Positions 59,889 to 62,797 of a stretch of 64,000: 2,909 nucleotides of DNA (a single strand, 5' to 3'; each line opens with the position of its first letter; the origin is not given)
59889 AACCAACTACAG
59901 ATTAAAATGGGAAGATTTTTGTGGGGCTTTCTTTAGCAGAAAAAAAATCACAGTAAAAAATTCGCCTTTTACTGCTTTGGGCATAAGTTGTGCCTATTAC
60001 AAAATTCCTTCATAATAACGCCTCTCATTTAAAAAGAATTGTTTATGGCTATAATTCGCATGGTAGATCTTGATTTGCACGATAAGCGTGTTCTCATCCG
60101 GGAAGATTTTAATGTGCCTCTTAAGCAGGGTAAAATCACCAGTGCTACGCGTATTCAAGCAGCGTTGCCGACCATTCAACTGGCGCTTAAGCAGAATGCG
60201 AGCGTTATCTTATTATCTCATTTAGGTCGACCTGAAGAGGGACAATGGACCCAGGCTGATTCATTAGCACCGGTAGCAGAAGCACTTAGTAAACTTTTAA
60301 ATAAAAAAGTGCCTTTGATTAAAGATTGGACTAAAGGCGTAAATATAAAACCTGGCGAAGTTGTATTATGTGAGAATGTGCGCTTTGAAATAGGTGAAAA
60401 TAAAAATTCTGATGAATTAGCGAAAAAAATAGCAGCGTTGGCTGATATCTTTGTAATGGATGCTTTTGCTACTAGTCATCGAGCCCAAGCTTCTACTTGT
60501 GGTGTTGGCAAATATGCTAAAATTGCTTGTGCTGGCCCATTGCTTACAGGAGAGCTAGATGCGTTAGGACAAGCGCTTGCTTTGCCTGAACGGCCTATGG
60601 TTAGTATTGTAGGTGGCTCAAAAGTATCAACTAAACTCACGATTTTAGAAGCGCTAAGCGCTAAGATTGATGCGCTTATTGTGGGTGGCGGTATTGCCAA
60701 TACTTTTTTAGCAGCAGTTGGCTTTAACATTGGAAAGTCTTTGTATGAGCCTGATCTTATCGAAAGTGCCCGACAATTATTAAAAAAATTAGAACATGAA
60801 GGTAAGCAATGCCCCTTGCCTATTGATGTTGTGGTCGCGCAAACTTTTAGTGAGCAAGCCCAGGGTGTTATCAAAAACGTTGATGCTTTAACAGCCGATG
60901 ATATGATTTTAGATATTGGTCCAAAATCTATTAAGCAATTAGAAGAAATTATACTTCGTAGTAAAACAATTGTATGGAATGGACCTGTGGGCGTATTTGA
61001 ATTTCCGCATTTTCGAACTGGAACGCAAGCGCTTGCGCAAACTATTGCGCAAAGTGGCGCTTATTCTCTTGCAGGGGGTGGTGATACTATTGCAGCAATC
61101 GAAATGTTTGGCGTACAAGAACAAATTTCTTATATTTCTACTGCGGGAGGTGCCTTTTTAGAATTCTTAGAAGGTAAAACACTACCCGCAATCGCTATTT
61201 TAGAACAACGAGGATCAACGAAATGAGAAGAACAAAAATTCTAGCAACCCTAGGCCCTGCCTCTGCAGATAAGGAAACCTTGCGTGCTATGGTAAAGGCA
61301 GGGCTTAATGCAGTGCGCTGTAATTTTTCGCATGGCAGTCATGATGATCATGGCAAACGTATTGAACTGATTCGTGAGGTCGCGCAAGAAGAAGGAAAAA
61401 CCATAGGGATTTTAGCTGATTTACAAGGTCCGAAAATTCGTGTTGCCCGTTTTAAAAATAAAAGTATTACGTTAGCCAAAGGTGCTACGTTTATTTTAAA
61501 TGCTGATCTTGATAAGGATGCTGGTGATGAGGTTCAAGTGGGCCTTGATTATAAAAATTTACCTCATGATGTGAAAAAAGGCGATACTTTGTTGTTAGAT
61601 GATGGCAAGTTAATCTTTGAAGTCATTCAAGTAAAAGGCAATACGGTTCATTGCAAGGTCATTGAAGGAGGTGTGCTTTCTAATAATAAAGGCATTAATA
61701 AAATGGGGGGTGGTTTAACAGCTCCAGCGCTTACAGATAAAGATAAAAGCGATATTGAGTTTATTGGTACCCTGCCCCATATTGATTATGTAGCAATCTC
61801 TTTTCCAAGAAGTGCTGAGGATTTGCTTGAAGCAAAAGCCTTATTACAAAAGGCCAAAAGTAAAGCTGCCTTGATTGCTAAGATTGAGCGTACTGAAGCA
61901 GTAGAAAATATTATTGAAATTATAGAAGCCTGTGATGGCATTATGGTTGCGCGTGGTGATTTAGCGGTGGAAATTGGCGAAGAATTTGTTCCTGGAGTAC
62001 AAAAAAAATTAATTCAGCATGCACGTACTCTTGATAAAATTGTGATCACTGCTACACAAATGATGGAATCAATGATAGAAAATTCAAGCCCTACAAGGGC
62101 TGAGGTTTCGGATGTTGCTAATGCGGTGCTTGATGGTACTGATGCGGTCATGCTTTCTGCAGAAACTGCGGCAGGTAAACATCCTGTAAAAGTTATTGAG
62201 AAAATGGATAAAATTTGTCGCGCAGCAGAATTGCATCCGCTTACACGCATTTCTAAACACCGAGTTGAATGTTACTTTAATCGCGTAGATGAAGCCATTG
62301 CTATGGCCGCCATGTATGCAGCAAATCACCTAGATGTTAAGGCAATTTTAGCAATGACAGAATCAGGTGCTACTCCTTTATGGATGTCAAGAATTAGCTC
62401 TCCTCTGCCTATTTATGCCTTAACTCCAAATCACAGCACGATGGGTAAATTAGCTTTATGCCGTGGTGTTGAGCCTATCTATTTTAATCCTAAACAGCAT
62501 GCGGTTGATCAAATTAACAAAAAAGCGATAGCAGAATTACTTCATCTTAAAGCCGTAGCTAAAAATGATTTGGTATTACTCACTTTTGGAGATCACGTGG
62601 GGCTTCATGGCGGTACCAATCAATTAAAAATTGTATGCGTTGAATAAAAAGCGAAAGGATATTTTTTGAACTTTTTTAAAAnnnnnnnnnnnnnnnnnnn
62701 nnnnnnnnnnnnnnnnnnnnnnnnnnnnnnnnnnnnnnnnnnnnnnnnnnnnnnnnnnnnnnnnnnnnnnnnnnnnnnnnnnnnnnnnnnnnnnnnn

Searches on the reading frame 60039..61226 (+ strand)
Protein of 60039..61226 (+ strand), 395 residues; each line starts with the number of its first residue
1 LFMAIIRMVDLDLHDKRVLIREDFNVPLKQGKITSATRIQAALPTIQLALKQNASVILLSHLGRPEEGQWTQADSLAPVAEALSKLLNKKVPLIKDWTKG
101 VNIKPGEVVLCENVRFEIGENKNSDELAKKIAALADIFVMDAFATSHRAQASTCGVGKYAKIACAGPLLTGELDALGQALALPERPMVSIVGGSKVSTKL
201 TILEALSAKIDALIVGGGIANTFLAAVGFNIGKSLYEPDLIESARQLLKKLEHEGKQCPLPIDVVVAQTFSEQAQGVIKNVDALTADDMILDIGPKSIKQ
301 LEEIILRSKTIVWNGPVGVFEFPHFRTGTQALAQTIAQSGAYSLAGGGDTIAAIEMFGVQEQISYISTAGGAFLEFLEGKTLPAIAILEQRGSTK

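Call 14: search_protein_families(library=ncbifam, proteins=[window:60039-61226:+])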
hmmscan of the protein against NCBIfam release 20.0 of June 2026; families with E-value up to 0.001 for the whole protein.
window:60039-61226:+ (395 aa): 1 family
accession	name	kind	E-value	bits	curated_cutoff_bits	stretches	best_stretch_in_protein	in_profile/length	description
NF010569.0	PRK13962.1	equivalog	4.9e-135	451.2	883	1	7-390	5-393/645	bifunctional phosphoglycerate kinase/triosephosphate isomerase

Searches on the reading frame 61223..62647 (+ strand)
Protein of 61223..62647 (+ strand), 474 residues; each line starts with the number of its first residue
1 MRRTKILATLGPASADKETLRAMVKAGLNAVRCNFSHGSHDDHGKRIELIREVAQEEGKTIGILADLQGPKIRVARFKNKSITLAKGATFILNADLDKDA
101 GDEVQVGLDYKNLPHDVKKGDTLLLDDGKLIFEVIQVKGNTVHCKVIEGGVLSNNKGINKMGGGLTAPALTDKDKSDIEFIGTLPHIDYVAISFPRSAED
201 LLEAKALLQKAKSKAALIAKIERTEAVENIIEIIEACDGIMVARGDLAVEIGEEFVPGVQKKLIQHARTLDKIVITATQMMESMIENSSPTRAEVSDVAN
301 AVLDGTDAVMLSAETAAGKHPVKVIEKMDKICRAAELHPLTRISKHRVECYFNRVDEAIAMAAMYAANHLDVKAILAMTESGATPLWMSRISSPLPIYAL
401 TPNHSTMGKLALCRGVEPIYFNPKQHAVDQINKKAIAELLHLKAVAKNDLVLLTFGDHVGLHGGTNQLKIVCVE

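Call 14: search_protein_families(library=ncbifam, proteins=[window:61223-62647:+])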
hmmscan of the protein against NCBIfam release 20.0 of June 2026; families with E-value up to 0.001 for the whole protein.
window:61223-62647:+ (474 aa): 9 families
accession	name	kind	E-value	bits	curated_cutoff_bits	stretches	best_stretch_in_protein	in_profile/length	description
NF004491.0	PRK05826.1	subfamily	4.5e-186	619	432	1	1-474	4-476/477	pyruvate kinase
TIGR01064.1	pyruv_kin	equivalog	4.5e-161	536.6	306.4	1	2-472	1-475/476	pyruvate kinase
NF004978.0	PRK06354.1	subfamily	3.5e-152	507.9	462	1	1-473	7-478/590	pyruvate kinase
NF004886.0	PRK06247.1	subfamily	5.4e-151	503.5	623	1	2-473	5-470/476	pyruvate kinase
NF006664.0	PRK09206.1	equivalog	8.1e-119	397.2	686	1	1-470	1-467/470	pyruvate kinase PykF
NF005234.0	PRK06739.1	equivalog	6.2e-92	308.2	564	1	7-336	6-329/352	pyruvate kinase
NF011314.0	PRK14725.1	equivalog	1.8e-51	175.2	642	2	80-338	331-596/614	pyruvate kinase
NF007849.0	PRK10558.1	equivalog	6.7e-05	22.4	393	0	209-262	140-198/256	2-dehydro-3-deoxyglucarate aldolase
TIGR03239.1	GarL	equivalog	0.00019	21.1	406.75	0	208-266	132-194/249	2-dehydro-3-deoxyglucarate aldolase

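Call 35: list_cluster_members(proteins=[window:61223-62647:+, window:57460-58191:-, window:21968-23329:-, window:27859-28950:+, window:38552-39568:+, window:9009-9881:-, window:55786-56712:-, window:56717-57373:-, window:44926-48123:-, window:13031-14575:+])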
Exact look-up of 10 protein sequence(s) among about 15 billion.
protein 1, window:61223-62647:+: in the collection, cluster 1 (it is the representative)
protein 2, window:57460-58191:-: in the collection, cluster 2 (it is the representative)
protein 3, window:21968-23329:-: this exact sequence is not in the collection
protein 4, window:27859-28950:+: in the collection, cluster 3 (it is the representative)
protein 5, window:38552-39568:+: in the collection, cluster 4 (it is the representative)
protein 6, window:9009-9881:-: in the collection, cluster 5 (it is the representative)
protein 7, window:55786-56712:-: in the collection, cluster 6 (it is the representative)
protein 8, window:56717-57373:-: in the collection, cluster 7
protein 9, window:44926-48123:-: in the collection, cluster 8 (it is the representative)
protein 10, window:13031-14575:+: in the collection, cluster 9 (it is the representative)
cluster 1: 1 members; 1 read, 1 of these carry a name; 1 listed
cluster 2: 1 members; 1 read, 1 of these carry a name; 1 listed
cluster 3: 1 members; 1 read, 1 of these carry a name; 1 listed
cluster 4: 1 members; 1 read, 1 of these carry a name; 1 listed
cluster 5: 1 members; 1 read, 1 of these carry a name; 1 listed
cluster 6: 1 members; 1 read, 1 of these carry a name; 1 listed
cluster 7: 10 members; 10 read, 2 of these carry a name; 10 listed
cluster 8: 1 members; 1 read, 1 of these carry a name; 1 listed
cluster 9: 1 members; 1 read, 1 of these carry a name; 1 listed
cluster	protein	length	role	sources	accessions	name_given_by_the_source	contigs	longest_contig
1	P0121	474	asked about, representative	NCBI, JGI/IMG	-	pyruvate kinase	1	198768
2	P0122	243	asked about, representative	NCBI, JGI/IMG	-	lipopolysaccharide export system ATP-binding protein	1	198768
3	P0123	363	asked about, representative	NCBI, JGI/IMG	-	GTP-binding protein YchF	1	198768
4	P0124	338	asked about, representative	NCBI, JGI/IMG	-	S-adenosylmethionine:tRNA ribosyltransferase-isomerase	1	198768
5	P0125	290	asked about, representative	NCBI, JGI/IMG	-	succinyl-CoA synthetase alpha subunit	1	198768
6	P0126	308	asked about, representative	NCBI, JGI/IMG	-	ParB family chromosome partitioning protein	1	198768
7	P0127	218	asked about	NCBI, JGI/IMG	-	chromosome partitioning protein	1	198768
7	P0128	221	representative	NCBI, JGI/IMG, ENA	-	chromosome partitioning protein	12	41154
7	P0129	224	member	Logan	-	-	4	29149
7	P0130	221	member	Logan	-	-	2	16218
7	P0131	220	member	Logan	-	-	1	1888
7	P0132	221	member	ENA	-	-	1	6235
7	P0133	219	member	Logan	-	-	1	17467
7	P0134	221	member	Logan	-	-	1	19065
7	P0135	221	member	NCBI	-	-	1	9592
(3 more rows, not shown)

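Call 43: find_encoding_contigs(protein=P0128, flank=10000, max_places=10)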
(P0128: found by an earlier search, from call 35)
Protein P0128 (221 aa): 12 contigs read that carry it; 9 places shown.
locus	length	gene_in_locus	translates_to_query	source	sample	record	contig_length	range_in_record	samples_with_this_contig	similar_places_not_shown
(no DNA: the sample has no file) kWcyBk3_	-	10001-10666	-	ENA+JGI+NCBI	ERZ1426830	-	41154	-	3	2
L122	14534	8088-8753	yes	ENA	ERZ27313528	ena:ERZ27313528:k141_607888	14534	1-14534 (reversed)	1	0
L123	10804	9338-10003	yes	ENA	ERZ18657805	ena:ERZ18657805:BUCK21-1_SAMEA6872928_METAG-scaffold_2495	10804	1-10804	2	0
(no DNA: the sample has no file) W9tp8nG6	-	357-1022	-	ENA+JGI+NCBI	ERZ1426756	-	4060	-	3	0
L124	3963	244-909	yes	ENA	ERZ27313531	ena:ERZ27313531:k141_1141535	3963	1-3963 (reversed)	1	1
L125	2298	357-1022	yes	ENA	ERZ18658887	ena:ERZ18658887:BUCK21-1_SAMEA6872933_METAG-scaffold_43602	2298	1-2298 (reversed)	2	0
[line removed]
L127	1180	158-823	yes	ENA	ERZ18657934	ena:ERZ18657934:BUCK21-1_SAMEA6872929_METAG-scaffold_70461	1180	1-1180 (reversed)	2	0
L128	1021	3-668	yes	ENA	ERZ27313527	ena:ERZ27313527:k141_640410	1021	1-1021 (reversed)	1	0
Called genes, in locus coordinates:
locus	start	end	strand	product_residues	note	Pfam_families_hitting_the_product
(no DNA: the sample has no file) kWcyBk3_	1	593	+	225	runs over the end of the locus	PF00156:Pribosyltran (weak)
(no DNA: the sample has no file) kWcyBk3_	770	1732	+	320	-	PF13793:Pribosyltran_N, PF00156:Pribosyltran, PF14572:Pribosyl_synth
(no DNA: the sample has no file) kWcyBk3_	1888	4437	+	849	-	PF02861:Clp_N, PF13191:AAA_16 (weak), PF23569:NBD_SMAX1, PF00004:AAA, PF17871:AAA_lid_9, PF07724:AAA_2, PF07728:AAA_5, PF10431:ClpB_D2-small, +7 more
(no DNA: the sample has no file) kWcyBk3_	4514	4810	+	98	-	-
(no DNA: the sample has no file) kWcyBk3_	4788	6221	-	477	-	PF00224:PK, PF02887:PK_C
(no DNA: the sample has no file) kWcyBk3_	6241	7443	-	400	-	PF00162:PGK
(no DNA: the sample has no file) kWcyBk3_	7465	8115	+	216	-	PF00702:Hydrolase (weak), PF08282:Hydrolase_3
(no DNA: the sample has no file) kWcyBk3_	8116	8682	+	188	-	PF06835:LptC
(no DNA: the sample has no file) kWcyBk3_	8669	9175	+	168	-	PF03968:LptD_N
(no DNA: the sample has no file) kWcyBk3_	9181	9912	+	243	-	PF00005:ABC_tran, PF13304:AAA_21 (faint), PF12399:BCA_ABC_TP_C (weak)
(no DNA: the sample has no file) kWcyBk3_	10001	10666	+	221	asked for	PF00142:Fer4_NifH (weak), PF01656:CbiA, PF06564:CBP_BcsQ (faint), PF09140:MipZ (weak), PF10609:ParA (weak), PF13614:AAA_31, PF09140:MipZ (weak), PF13614:AAA_31 (weak)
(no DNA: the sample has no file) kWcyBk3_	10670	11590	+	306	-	PF02195:ParB_N, PF17762:HTH_ParB, PF08535:KorB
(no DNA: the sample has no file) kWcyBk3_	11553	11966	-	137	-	-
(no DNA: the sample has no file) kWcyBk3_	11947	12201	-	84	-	PF03937:Sdh5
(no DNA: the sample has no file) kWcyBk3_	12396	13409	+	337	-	PF01180:DHO_dh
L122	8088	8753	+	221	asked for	PF00142:Fer4_NifH (weak), PF01656:CbiA, PF06564:CBP_BcsQ (faint), PF09140:MipZ (weak), PF10609:ParA (weak), PF13614:AAA_31, PF09140:MipZ (weak), PF13614:AAA_31 (weak)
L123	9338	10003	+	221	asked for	PF00142:Fer4_NifH (weak), PF01656:CbiA, PF06564:CBP_BcsQ (faint), PF09140:MipZ (weak), PF10609:ParA (weak), PF13614:AAA_31, PF09140:MipZ (weak), PF13614:AAA_31 (weak)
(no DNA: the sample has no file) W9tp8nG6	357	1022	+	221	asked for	PF00142:Fer4_NifH (weak), PF01656:CbiA, PF06564:CBP_BcsQ (faint), PF09140:MipZ (weak), PF10609:ParA (weak), PF13614:AAA_31, PF09140:MipZ (weak), PF13614:AAA_31 (weak)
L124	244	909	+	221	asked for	PF00142:Fer4_NifH (weak), PF01656:CbiA, PF06564:CBP_BcsQ (faint), PF09140:MipZ (weak), PF10609:ParA (weak), PF13614:AAA_31, PF09140:MipZ (weak), PF13614:AAA_31 (weak)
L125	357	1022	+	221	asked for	PF00142:Fer4_NifH (weak), PF01656:CbiA, PF06564:CBP_BcsQ (faint), PF09140:MipZ (weak), PF10609:ParA (weak), PF13614:AAA_31, PF09140:MipZ (weak), PF13614:AAA_31 (weak)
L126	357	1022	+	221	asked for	PF00142:Fer4_NifH (weak), PF01656:CbiA, PF06564:CBP_BcsQ (faint), PF09140:MipZ (weak), PF10609:ParA (weak), PF13614:AAA_31, PF09140:MipZ (weak), PF13614:AAA_31 (weak)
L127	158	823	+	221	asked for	PF00142:Fer4_NifH (weak), PF01656:CbiA, PF06564:CBP_BcsQ (faint), PF09140:MipZ (weak), PF10609:ParA (weak), PF13614:AAA_31, PF09140:MipZ (weak), PF13614:AAA_31 (weak)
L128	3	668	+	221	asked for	PF00142:Fer4_NifH (weak), PF01656:CbiA, PF06564:CBP_BcsQ (faint), PF09140:MipZ (weak), PF10609:ParA (weak), PF13614:AAA_31, PF09140:MipZ (weak), PF13614:AAA_31 (weak)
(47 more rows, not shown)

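Call 44: find_encoding_contigs(protein=P0129, flank=10000, max_places=2)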
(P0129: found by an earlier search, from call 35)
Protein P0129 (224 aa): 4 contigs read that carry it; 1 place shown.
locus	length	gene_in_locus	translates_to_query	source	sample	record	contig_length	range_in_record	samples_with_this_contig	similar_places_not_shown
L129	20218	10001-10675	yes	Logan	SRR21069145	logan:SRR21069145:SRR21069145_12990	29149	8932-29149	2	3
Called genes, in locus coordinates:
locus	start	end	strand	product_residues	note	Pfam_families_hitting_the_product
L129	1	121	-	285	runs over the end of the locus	PF00891:Methyltransf_2 (weak), PF01209:Ubie_methyltran, PF05175:MTS, PF13489:Methyltransf_23, PF13847:Methyltransf_31, PF08241:Methyltransf_11, PF08242:Methyltransf_12, PF13649:Methyltransf_25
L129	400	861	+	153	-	PF00156:Pribosyltran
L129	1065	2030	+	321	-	PF13793:Pribosyltran_N, PF00156:Pribosyltran, PF14572:Pribosyl_synth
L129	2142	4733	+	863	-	PF02861:Clp_N, PF00004:AAA, PF13191:AAA_16 (weak), PF23569:NBD_SMAX1, PF17871:AAA_lid_9, PF07724:AAA_2, PF07728:AAA_5, PF10431:ClpB_D2-small, +7 more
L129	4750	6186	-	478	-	PF00224:PK, PF02887:PK_C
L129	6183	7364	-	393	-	PF00162:PGK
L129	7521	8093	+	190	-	PF00702:Hydrolase (weak), PF08282:Hydrolase_3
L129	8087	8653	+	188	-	PF06835:LptC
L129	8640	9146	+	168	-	PF03968:LptD_N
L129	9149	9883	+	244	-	PF00005:ABC_tran, PF13304:AAA_21 (faint), PF12399:BCA_ABC_TP_C (weak)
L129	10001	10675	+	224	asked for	PF00142:Fer4_NifH (faint), PF01656:CbiA, PF06564:CBP_BcsQ (faint), PF09140:MipZ (weak), PF10609:ParA (weak), PF13614:AAA_31, PF09140:MipZ (weak), PF13614:AAA_31 (weak)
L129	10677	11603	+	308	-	PF02195:ParB_N, PF17762:HTH_ParB, PF08535:KorB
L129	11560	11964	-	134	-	-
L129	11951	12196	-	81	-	PF03937:Sdh5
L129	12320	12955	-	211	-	PF13505:OMP_b-brl, PF01389:OmpA_membrane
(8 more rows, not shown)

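Call 45: find_encoding_contigs(protein=P0130, flank=10000, max_places=2)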
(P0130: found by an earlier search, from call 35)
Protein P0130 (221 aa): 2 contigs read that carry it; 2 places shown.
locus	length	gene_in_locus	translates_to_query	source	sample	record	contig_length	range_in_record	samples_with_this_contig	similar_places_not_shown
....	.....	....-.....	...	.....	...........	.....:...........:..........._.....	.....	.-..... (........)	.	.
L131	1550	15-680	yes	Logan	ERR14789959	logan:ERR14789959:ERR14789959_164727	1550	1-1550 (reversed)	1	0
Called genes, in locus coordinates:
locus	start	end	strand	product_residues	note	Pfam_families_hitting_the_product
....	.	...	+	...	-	?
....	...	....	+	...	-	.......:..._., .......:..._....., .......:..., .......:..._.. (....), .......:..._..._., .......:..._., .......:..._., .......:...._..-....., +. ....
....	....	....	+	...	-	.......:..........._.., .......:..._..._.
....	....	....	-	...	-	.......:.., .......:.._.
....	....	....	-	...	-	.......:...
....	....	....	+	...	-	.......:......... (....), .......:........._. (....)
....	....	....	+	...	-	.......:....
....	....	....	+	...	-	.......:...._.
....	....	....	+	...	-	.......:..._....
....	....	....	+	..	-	-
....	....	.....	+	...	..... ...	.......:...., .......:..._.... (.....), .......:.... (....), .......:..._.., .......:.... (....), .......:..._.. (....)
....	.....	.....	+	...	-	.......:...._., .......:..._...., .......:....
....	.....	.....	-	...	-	-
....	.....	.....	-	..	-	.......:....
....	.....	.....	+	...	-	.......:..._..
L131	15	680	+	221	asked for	PF01656:CbiA, PF06564:CBP_BcsQ (faint), PF10609:ParA (weak), PF13614:AAA_31, PF09140:MipZ (weak), PF13614:AAA_31 (weak)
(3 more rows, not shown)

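Call 46: find_encoding_contigs(protein=P0133, flank=10000, max_places=2)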
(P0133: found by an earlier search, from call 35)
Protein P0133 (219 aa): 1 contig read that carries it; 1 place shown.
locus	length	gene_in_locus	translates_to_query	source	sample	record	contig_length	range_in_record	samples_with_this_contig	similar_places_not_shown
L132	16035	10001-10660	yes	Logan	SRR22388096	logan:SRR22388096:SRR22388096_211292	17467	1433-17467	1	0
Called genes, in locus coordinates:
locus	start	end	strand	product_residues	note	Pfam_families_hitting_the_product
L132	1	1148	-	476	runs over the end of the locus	PF00224:PK, PF02887:PK_C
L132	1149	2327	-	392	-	PF00162:PGK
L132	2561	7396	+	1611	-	PF02338:OTU (faint), PF05729:NACHT, PF13513:HEAT_EZ (faint), PF01602:Adaptin_N (faint), PF02985:HEAT (faint), PF13646:HEAT_2, PF13646:HEAT_2, PF13646:HEAT_2, +3 more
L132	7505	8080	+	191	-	PF00702:Hydrolase (faint), PF08282:Hydrolase_3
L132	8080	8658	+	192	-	PF06835:LptC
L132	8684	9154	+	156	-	PF03968:LptD_N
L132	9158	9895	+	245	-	PF00005:ABC_tran, PF12399:BCA_ABC_TP_C (faint), PF13304:AAA_21 (faint)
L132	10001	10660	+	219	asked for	PF00142:Fer4_NifH (weak), PF06564:CBP_BcsQ (faint), PF09140:MipZ (weak), PF10609:ParA (faint), PF13614:AAA_31, PF01656:CbiA, PF09140:MipZ (weak), PF13614:AAA_31 (weak)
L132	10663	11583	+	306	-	PF02195:ParB_N, PF17762:HTH_ParB, PF08535:KorB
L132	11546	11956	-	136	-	PF07254:Cpta_toxin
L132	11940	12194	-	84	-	PF03937:Sdh5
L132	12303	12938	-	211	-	PF13505:OMP_b-brl, PF01389:OmpA_membrane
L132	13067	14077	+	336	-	PF01180:DHO_dh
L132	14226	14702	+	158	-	-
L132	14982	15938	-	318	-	-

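Call 47: find_encoding_contigs(protein=P0134, flank=10000, max_places=2)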
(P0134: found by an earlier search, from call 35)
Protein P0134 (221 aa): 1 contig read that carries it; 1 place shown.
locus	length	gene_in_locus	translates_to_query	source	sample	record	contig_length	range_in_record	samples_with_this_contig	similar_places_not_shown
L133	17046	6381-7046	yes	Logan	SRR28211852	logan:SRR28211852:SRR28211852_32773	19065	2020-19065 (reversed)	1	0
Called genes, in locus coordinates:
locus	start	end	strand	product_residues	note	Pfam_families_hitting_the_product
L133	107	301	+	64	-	PF05015:HigB-like_toxin (weak)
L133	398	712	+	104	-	PF01381:HTH_3, PF12844:HTH_19 (weak)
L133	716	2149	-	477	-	PF00224:PK, PF02887:PK_C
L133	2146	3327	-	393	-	PF00162:PGK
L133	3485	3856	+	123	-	-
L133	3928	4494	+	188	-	PF00702:Hydrolase (faint), PF08282:Hydrolase_3 (faint)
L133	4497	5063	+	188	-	PF06835:LptC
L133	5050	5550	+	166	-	PF03968:LptD_N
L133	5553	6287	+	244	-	PF00005:ABC_tran, PF13304:AAA_21 (faint)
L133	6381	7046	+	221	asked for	PF00142:Fer4_NifH (weak), PF01656:CbiA, PF06564:CBP_BcsQ (faint), PF10609:ParA (weak), PF13614:AAA_31, PF09140:MipZ (weak), PF13614:AAA_31 (weak)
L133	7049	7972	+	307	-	PF02195:ParB_N, PF17762:HTH_ParB, PF08535:KorB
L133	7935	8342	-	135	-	-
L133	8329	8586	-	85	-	PF03937:Sdh5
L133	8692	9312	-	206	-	PF13505:OMP_b-brl, PF01389:OmpA_membrane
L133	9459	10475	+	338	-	PF01180:DHO_dh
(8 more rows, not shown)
